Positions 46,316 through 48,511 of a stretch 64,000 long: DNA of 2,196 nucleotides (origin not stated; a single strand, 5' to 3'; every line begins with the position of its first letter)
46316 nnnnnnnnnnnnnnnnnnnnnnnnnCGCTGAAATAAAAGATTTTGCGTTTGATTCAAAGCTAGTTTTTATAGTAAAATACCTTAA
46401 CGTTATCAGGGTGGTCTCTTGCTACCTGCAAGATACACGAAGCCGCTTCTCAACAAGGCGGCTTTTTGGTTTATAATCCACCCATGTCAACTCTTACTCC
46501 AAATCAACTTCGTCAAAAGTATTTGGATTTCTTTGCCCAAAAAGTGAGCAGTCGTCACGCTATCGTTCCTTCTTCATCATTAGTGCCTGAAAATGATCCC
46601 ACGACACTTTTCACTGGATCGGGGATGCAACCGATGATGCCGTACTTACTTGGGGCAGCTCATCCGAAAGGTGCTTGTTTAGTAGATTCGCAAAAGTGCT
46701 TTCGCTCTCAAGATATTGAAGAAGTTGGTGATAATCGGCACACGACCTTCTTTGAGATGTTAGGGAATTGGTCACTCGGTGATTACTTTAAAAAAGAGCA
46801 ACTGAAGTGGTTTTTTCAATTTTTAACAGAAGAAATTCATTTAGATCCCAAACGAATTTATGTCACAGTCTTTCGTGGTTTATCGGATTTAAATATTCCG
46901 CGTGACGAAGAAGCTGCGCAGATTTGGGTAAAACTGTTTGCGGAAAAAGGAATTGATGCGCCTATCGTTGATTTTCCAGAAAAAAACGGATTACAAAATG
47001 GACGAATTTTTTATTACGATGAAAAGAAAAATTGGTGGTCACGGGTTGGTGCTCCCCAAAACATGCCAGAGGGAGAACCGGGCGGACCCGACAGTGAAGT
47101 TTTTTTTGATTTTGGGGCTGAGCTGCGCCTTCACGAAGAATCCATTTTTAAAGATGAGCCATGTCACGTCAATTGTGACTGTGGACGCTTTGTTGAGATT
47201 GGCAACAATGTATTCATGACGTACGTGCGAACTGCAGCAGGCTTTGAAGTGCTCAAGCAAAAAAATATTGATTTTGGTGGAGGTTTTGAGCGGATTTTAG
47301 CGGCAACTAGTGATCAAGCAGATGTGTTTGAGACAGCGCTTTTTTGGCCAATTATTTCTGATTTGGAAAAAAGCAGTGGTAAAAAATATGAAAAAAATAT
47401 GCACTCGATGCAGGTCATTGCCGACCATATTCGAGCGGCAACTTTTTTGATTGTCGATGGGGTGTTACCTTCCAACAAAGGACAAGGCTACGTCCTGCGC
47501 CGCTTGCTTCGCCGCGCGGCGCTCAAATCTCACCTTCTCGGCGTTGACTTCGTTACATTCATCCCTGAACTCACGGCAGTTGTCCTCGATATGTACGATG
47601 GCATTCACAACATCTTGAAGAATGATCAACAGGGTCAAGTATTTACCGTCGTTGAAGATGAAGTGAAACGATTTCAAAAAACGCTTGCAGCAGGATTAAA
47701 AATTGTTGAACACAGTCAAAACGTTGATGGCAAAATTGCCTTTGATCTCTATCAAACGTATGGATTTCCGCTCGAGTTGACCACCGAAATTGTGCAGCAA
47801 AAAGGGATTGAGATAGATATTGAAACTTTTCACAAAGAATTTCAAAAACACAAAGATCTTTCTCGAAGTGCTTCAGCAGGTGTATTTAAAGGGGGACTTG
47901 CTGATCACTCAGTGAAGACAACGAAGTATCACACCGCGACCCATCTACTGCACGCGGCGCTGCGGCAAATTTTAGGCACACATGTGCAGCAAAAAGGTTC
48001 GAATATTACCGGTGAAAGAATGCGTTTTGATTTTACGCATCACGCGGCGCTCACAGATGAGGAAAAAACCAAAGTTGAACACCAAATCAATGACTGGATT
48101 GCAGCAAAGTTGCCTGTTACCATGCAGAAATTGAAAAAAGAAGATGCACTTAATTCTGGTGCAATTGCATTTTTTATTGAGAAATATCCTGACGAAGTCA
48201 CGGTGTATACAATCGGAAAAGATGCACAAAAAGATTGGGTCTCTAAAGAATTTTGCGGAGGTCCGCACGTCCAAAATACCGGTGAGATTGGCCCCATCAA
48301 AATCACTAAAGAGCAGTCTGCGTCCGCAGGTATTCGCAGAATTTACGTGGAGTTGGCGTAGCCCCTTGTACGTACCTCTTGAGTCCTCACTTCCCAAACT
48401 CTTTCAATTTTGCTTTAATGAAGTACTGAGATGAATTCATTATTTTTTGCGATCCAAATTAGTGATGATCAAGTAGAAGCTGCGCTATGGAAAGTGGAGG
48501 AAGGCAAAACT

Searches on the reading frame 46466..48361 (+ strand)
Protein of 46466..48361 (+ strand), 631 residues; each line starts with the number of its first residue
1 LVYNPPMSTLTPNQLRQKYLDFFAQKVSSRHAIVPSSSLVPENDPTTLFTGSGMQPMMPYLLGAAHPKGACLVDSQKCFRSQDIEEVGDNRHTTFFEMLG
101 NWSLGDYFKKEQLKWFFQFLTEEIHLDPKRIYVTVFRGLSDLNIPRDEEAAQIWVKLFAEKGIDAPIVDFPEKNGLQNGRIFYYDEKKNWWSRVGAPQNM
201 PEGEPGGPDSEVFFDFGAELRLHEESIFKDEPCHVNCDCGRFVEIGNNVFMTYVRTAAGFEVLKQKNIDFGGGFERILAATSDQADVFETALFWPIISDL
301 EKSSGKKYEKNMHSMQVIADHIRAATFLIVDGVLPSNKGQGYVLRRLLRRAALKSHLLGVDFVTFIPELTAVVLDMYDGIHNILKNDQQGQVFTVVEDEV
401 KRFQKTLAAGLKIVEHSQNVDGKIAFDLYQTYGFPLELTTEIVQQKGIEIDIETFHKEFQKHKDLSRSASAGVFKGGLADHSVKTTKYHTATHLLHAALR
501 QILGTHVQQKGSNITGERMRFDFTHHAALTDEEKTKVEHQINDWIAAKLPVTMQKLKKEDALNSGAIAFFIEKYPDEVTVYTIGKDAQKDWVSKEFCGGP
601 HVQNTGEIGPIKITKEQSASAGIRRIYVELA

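Call 17: search_protein_families(library=ncbifam, proteins=[window:46466-48361:+], max_evalue=1e-10)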
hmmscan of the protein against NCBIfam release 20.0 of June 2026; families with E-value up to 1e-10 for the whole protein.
window:46466-48361:+ (631 aa): 4 families
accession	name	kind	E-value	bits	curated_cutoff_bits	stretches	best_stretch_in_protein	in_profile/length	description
NF002436.0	PRK01584.1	equivalog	7.7e-195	648.8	529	1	11-627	2-589/595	alanine--tRNA ligase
TIGR00344.1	alaS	equivalog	8.9e-155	517.1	457.05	2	15-471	2-431/847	alanine--tRNA ligase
TIGR03683.1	A-tRNA_syn_arch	equivalog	1.7e-57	195.3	744.7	2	483-626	591-730/902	alanine--tRNA ligase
NF040865.1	a_tRNA_ed_AlaXM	equivalog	8.3e-23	81.3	300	1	484-630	93-233/234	alanyl-tRNA editing protein AlaXM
